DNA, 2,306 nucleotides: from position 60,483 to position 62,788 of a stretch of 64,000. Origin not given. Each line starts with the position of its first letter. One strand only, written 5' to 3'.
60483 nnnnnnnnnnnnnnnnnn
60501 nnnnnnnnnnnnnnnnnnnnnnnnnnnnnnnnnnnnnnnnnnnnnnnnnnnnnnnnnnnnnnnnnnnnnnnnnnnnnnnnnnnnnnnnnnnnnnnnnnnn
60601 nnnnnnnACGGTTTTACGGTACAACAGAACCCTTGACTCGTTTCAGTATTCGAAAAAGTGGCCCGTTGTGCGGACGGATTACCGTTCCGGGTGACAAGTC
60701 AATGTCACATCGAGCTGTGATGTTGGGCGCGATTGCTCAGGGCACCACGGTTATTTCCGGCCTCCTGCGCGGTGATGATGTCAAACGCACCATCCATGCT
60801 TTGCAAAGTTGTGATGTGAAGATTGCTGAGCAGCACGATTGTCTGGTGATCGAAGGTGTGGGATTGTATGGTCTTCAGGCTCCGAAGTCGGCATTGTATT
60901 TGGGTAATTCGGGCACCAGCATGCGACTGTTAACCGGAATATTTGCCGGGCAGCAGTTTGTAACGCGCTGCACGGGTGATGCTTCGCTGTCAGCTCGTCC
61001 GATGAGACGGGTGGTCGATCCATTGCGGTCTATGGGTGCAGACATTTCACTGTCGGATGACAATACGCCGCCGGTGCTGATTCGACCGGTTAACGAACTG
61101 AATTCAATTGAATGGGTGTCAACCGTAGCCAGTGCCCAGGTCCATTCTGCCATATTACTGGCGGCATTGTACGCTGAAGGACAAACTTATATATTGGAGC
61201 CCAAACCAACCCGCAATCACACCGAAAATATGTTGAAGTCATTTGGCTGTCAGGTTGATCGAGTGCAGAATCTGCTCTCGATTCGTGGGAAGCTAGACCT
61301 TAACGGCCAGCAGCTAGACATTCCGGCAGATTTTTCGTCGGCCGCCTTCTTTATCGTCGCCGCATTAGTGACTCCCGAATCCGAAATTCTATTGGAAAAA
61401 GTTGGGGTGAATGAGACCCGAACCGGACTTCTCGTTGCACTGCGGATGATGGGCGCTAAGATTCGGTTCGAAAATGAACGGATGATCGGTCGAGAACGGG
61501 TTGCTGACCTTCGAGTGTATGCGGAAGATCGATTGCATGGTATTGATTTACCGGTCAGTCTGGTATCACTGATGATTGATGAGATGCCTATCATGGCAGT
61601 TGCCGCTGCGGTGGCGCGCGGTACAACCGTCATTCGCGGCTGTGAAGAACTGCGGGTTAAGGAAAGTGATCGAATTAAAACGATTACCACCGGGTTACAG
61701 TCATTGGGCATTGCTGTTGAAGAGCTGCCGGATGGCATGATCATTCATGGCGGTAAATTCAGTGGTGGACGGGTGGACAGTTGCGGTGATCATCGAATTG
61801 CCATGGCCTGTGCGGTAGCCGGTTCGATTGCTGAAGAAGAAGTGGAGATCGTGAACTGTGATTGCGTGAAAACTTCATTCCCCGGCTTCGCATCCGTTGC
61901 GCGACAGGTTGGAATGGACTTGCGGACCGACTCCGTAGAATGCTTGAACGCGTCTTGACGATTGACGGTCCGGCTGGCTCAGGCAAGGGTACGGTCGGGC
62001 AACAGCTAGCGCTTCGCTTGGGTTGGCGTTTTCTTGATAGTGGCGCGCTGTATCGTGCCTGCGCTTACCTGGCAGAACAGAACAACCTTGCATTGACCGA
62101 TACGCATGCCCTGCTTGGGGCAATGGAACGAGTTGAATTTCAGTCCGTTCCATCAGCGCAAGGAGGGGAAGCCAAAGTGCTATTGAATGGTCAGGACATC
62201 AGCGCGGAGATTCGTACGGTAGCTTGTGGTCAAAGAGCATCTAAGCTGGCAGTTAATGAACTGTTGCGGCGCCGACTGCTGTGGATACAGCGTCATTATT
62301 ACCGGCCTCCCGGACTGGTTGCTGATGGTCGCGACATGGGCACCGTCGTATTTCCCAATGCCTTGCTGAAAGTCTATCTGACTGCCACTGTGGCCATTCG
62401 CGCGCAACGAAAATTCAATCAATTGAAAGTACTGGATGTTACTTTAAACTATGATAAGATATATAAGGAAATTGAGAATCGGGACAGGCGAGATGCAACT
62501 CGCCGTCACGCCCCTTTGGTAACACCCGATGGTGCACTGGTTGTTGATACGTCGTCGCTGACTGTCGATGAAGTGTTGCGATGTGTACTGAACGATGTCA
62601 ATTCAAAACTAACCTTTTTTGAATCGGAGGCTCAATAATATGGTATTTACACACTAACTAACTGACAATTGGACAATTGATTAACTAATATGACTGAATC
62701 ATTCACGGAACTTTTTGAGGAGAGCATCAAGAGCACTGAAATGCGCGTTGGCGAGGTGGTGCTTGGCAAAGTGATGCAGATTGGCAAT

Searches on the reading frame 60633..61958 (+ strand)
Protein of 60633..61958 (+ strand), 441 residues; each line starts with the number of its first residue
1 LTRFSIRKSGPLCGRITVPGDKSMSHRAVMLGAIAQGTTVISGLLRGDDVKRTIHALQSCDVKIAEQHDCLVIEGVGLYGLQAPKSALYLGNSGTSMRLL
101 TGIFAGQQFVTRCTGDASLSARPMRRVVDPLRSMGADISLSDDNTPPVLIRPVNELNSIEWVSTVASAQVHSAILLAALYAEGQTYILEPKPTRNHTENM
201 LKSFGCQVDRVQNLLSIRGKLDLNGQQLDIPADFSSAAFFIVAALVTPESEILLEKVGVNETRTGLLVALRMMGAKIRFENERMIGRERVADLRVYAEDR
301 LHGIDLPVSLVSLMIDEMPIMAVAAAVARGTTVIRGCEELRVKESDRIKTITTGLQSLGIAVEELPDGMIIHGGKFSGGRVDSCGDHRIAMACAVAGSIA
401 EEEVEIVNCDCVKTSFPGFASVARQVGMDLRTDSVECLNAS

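Call 49: search_protein_families(library=pfam, proteins=[window:60633-61958:+], max_evalue=0.00001)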
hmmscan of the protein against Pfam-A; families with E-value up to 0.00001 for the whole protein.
window:60633-61958:+ (441 aa): 1 family
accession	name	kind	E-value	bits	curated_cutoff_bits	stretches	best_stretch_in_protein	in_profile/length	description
PF00275.25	EPSP_synthase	-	2.1e-115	386.2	22.8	1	7-420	2-414/417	EPSP synthase (3-phosphoshikimate 1-carboxyvinyltransferase)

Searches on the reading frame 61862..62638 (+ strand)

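Call 49: search_protein_families(library=pfam, proteins=[window:61862-62638:+], max_evalue=0.00001)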
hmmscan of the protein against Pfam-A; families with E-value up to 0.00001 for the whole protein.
window:61862-62638:+ (258 aa): 2 families
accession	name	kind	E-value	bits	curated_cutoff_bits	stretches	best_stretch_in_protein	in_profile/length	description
PF02224.24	Cytidylate_kin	-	3.1e-63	213.7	26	1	33-247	2-210/211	Cytidylate kinase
PF13189.12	Cytidylate_kin2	-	5.2e-08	33.7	28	1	31-213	1-152/176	Cytidylate kinase-like family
